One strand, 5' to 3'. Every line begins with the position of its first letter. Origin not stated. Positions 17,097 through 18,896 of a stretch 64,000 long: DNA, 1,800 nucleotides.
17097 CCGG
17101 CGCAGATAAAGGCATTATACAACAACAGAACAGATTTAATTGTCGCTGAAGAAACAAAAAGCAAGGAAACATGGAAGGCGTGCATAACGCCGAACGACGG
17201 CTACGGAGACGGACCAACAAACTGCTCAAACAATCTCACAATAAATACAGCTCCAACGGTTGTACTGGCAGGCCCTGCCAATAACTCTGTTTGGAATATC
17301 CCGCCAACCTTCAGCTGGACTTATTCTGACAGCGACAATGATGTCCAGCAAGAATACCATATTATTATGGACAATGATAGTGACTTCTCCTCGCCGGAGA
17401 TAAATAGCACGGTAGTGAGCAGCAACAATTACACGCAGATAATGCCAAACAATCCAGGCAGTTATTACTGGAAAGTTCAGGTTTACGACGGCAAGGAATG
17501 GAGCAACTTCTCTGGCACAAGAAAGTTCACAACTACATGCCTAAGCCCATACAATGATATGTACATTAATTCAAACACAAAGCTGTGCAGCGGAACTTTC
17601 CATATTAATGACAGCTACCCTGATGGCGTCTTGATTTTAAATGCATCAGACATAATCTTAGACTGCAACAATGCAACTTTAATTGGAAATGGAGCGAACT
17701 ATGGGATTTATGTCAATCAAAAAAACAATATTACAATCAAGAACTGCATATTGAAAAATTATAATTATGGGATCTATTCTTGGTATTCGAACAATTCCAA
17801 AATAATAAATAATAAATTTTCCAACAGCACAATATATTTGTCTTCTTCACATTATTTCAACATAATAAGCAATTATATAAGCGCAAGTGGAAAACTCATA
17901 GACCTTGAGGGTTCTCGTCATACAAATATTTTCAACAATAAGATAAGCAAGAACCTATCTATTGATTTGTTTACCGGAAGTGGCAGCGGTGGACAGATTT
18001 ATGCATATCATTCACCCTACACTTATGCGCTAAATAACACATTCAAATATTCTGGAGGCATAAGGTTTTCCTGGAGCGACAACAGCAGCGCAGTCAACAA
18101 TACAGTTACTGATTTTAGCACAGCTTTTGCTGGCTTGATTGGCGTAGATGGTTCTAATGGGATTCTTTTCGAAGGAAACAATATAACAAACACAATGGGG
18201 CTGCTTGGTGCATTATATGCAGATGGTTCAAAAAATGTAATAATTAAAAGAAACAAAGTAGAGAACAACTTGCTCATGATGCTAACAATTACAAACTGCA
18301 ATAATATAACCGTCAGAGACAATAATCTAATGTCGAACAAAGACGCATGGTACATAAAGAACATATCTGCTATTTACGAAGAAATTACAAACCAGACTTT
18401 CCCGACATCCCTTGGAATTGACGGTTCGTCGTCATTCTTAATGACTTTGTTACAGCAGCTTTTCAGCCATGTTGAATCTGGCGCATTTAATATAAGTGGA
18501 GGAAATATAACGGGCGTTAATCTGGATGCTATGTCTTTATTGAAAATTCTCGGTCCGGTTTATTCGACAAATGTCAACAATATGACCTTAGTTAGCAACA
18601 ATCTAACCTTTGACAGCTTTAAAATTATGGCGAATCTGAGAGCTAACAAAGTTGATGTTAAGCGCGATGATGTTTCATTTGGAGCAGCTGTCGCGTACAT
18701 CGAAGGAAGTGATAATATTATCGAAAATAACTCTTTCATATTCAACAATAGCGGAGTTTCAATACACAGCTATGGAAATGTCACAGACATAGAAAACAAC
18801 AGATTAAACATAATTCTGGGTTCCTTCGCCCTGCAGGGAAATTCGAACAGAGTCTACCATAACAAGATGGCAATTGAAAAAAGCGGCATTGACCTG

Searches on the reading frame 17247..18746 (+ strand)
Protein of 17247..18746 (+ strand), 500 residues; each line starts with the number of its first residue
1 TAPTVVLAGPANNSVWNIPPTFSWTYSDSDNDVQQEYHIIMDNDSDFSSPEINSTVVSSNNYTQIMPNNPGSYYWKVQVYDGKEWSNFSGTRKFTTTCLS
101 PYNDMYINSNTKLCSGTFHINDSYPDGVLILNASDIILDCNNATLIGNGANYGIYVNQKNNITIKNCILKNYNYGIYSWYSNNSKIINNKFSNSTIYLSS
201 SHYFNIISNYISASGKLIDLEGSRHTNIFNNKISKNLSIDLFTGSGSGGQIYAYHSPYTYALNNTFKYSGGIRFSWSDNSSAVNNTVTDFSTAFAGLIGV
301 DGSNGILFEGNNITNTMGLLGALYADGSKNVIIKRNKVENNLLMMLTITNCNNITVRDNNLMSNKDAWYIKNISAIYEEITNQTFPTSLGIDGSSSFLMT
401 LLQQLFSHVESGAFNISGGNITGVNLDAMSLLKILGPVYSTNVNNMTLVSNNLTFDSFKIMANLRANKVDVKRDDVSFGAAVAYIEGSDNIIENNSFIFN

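Call 30: find_related_loci(query=A2, collection=metagenome_contigs, flank=10000)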
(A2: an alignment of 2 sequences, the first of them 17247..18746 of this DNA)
Query A2 (500 aa) in metagenome_contigs; peptide patterns used: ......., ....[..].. (x = any residue, [..] = any of these).
503 stretches matched a pattern, but none encodes a relative of the query by tblastn (E <= 1e-3).
